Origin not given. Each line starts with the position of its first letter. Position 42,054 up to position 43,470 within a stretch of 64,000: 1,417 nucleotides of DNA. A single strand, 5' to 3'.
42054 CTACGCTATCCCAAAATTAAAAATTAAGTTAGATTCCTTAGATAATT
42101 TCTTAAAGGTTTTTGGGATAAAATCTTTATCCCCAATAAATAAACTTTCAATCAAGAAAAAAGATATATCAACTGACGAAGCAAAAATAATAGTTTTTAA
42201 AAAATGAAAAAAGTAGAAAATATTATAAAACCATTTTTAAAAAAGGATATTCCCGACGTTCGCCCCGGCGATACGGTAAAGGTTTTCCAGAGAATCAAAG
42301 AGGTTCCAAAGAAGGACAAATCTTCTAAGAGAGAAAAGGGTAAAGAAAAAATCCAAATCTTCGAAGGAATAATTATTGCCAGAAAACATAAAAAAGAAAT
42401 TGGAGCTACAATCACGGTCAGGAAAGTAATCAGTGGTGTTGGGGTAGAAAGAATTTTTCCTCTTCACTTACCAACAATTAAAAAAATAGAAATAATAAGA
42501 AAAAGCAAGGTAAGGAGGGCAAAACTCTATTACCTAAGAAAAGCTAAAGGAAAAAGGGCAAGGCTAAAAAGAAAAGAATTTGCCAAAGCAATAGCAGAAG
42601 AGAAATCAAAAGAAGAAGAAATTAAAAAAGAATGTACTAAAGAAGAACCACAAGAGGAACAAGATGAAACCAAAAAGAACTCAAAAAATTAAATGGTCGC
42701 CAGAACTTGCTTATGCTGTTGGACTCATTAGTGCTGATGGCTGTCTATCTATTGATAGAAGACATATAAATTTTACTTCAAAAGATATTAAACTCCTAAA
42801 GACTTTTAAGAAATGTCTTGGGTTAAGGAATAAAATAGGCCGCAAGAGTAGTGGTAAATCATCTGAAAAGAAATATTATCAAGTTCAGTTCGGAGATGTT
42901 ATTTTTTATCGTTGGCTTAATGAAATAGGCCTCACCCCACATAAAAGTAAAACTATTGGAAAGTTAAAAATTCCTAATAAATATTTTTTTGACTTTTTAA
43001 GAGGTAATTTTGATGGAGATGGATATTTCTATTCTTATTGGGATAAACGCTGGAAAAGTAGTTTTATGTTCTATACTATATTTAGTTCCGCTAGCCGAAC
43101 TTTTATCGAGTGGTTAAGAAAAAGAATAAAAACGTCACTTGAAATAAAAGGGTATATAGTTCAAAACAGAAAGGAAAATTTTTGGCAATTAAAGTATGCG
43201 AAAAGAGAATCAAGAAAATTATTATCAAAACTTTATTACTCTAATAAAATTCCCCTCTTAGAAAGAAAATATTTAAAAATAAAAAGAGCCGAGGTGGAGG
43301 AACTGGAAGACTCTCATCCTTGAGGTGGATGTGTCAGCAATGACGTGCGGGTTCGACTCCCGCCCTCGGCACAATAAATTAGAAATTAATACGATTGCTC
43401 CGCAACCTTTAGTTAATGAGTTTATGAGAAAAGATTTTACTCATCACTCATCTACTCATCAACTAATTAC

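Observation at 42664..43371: Free-standing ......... gene whose last 11 codons and stop codon are tRNA-Leu(GAG) sequence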

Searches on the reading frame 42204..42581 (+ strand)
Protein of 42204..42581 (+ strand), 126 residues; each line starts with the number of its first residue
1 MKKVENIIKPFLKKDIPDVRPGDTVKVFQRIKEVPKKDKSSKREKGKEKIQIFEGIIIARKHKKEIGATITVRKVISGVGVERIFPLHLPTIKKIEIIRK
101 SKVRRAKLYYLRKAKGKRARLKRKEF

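Call 17: find_related_loci(query=A2, collection=metagenome_contigs, flank=3000)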
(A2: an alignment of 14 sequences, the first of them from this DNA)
Query A2 (126 aa) in metagenome_contigs; peptide patterns used: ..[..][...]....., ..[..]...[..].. (x = any residue, [..] = any of these).
600 stretches matched a pattern (row limit reached: there are more); 593 encode a relative of the query (tblastn E <= 1e-3); the best 80 are kept; 80 distinct loci.
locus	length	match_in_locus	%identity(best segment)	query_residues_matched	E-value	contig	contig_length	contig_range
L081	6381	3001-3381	79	1-126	1e-55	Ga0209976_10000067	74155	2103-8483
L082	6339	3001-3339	64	3-126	3e-46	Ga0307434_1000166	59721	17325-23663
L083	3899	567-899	61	3-124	3e-45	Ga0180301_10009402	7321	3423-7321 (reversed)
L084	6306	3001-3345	60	1-126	6e-45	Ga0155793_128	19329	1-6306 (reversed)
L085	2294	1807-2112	63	14-126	7e-42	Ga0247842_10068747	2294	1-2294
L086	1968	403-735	58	4-125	4e-41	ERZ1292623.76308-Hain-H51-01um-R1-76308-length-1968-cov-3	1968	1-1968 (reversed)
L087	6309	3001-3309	59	13-126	4e-40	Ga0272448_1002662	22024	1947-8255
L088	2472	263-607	52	1-126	5e-38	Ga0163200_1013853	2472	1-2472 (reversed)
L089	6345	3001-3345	54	1-126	3e-36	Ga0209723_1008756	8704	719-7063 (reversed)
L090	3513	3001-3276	59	12-114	3e-35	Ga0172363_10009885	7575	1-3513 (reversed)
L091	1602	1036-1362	50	4-124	1e-35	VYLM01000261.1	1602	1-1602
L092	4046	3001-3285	60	18-123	1e-34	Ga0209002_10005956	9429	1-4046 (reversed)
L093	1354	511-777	61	13-112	2e-35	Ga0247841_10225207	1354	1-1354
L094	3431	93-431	54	1-125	2e-34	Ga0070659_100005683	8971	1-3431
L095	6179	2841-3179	54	1-125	2e-34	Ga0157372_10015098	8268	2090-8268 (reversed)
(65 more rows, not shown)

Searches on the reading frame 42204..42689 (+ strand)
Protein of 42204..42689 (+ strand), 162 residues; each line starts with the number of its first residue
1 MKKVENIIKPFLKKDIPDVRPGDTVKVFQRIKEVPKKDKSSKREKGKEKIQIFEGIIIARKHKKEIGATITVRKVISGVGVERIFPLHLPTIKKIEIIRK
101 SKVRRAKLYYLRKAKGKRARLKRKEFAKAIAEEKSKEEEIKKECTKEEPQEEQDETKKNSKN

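Call 4: search_protein_families(library=pfam, proteins=[window:42204-42689:+], max_evalue=0.01)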
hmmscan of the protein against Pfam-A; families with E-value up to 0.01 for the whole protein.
window:42204-42689:+ (162 aa): 1 family
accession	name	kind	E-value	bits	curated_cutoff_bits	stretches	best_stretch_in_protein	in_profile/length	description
PF01245.26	Ribosomal_L19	-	3.4e-35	120.8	22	1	4-123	3-110/111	Ribosomal protein L19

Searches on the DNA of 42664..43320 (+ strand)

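Call 62: search_rna_families(sources=[L001, L008, L013, L037, L052, L055, L033, L045], threshold=evalue, max_evalue=5)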
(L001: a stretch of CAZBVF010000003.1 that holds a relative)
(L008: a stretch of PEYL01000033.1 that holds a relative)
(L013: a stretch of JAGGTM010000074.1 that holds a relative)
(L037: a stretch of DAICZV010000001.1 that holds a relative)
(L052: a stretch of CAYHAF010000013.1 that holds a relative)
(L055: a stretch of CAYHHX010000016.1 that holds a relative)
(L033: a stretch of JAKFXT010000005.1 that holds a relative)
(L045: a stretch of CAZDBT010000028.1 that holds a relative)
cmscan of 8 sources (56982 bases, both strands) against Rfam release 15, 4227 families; matches with E-value up to 5: 61.
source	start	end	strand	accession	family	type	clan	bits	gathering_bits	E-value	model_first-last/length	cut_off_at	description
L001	2483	2556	+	RF00005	tRNA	Gene; tRNA;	CL00001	77.5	29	2.4e-15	1-71/71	no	tRNA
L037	1101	1172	+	RF00005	tRNA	Gene; tRNA;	CL00001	76.4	29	4.9e-15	1-71/71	no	tRNA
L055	4470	4541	+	RF00005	tRNA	Gene; tRNA;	CL00001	75.2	29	1e-14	1-71/71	no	tRNA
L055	1870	1941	+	RF00005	tRNA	Gene; tRNA;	CL00001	72.7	29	4.9e-14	1-71/71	no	tRNA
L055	4371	4442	+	RF00005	tRNA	Gene; tRNA;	CL00001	72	29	7.7e-14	1-71/71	no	tRNA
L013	149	221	+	RF00005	tRNA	Gene; tRNA;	CL00001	71.4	29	1.1e-13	1-71/71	no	tRNA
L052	4844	4917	+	RF00005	tRNA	Gene; tRNA;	CL00001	71.3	29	1.2e-13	1-71/71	no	tRNA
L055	4562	4632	+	RF00005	tRNA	Gene; tRNA;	CL00001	70.7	29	1.8e-13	1-71/71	no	tRNA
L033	1674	1746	+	RF00005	tRNA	Gene; tRNA;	CL00001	70.5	29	2e-13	1-71/71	no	tRNA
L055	2286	2358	+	RF00005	tRNA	Gene; tRNA;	CL00001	69.8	29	3.2e-13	1-71/71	no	tRNA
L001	5472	5545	+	RF00005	tRNA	Gene; tRNA;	CL00001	69.5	29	3.9e-13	1-71/71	no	tRNA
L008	4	75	+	RF00005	tRNA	Gene; tRNA;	CL00001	69.3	29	4.4e-13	1-71/71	no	tRNA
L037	1298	1369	+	RF00005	tRNA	Gene; tRNA;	CL00001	69.2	29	4.6e-13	1-71/71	no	tRNA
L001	5589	5660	+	RF00005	tRNA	Gene; tRNA;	CL00001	69.1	29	4.9e-13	1-71/71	no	tRNA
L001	2568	2641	+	RF00005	tRNA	Gene; tRNA;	CL00001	67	29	1.8e-12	1-71/71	no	tRNA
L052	6957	7029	-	RF00005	tRNA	Gene; tRNA;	CL00001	63.6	29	1.6e-11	1-71/71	no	tRNA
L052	5045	5117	+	RF00005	tRNA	Gene; tRNA;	CL00001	62.8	29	2.6e-11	1-71/71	no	tRNA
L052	2744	2815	+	RF00005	tRNA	Gene; tRNA;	CL00001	62.5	29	3.2e-11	1-71/71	no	tRNA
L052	6208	6290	-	RF00005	tRNA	Gene; tRNA;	CL00001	62.5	29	3.3e-11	1-71/71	no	tRNA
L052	5430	5501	+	RF00005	tRNA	Gene; tRNA;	CL00001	61.2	29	7.3e-11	1-71/71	no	tRNA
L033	4846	4917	+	RF00005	tRNA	Gene; tRNA;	CL00001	61.2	29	7.6e-11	1-71/71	no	tRNA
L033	1559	1630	+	RF00005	tRNA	Gene; tRNA;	CL00001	60.9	29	9.1e-11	1-71/71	no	tRNA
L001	6406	6477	+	RF00005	tRNA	Gene; tRNA;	CL00001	58.2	29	5e-10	1-71/71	no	tRNA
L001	7125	7210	-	RF00005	tRNA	Gene; tRNA;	CL00001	57.6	29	7.3e-10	1-71/71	no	tRNA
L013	2158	2242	+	RF00005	tRNA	Gene; tRNA;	CL00001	54.8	29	4.3e-09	1-71/71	no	tRNA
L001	7224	7294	-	RF00005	tRNA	Gene; tRNA;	CL00001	51.2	29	4.2e-08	1-71/71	no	tRNA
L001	4664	4744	+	RF00005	tRNA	Gene; tRNA;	CL00001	49.6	29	1.1e-07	1-71/71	no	tRNA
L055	4282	4362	+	RF00005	tRNA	Gene; tRNA;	CL00001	48.3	29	2.6e-07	1-71/71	no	tRNA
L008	3188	3271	+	RF00005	tRNA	Gene; tRNA;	CL00001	47.1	29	5.6e-07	1-71/71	no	tRNA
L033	4678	4761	+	RF00005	tRNA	Gene; tRNA;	CL00001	45.9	29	1.2e-06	1-71/71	no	tRNA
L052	4651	4735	+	RF00005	tRNA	Gene; tRNA;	CL00001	43.4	29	5.9e-06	1-71/71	no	tRNA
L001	2483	2557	-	RF04354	Plastid-ycf2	Cis-reg;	-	36.7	65.7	0.00046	1-75/75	no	Plastid-ycf2 5UTR RNA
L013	2239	2305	-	RF02064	STnc370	Gene; sRNA;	-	35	54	0.44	1-71/71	no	Enterobacterial sRNA STnc370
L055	7413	7494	+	RF02351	psRNA14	Gene; sRNA;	-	34.6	60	0.042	1-84/84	no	Proteobacteria sRNA psRNA14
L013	28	102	+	RF00005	tRNA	Gene; tRNA;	CL00001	34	29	0.0022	1-71/71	no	tRNA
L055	1870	1942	-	RF04354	Plastid-ycf2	Cis-reg;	-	33.2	65.7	0.0044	1-75/75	no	Plastid-ycf2 5UTR RNA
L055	7830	7914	+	RF00324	snoMBII-202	Gene; snRNA; snoRNA; CD-box;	-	30.7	40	0.014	1-84/84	no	Small nucleolar RNA MBII-202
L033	1674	1747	-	RF04354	Plastid-ycf2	Cis-reg;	-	29.7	65.7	0.039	1-75/75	no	Plastid-ycf2 5UTR RNA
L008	4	76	-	RF04354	Plastid-ycf2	Cis-reg;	-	29.4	65.7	0.047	1-75/75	no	Plastid-ycf2 5UTR RNA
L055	5904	5964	-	RF02054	STnc420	Gene; sRNA;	-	28.6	70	0.15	1-58/58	no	Salmonella enterica sRNA STnc420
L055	5906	6012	+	RF02900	AaHKsRNA82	Gene; sRNA;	-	28.4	51.4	2.8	1-81/81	no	Aggregatibacter sRNA 82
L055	4489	4619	+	RF02553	YrlA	Gene; sRNA;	-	28.2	69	0.056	1-114/114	no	Y RNA-like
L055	6703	6773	+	RF01770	rimP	Cis-reg; leader;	-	26.4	47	4.1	1-102/102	no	Gammaprotebacteria rimP leader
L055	7364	7451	+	RF00512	Leu_leader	Cis-reg; leader;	-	25.9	50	0.37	1-148/148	no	Leucine operon leader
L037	3902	4012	-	RF00106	RNAI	Gene; antisense;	-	25.7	47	1.2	1-102/102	no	RNAI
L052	1210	1320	-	RF00443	SNORA27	Gene; snRNA; snoRNA; HACA-box;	CL00032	24.7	64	3.4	1-127/127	no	Small nucleolar RNA SNORA27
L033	1559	1631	-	RF04354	Plastid-ycf2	Cis-reg;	-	24.7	65.7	0.87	1-75/75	no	Plastid-ycf2 5UTR RNA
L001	8048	8118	-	RF00149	snoZ103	Gene; snRNA; snoRNA; CD-box;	-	24.3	44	2.6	1-100/100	no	Small nucleolar RNA Z103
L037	1101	1173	-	RF04354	Plastid-ycf2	Cis-reg;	-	24.2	65.7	1.2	1-75/75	no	Plastid-ycf2 5UTR RNA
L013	149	222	-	RF04354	Plastid-ycf2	Cis-reg;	-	24.1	65.7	1.3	1-75/75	no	Plastid-ycf2 5UTR RNA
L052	6110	6269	-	RF00126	ryfA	Gene; sRNA;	-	23.9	80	0.044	1-296/296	no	ryfA RNA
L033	4846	4916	+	RF01684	mascRNA-menRNA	Gene;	-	23.8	42.5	1.8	1-56/56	no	MALAT1-associated small cytoplasmic RNA/MEN beta RNA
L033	4741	4816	-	RF03556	mir-559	Gene; miRNA;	-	23.8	95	3.8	1-91/91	no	mir-559 microRNA precursor family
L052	6113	6168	-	RF00624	P9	Gene;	-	23.6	43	0.84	1-74/74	no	Pseudomonas sRNA P9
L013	72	175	+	RF02553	YrlA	Gene; sRNA;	-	23.5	69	1.3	25-83/114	no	Y RNA-like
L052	6048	6143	+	RF01416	NrrF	Gene; antisense;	-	23.5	60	1.9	1-160/160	no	NrrF RNA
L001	5589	5661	-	RF04354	Plastid-ycf2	Cis-reg;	-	23.3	65.7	2.2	1-75/75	no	Plastid-ycf2 5UTR RNA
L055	4470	4542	-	RF04354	Plastid-ycf2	Cis-reg;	-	22.9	65.7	2.8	1-75/75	no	Plastid-ycf2 5UTR RNA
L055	2286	2359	-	RF04354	Plastid-ycf2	Cis-reg;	-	22.8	65.7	3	1-75/75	no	Plastid-ycf2 5UTR RNA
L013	30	103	-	RF04354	Plastid-ycf2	Cis-reg;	-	22.3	65.7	4.1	1-75/75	no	Plastid-ycf2 5UTR RNA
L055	5385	5464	+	RF02570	BM-sr0117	Gene; sRNA;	-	21.2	112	4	1-83/83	no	Brucella melitensis small RNA 0117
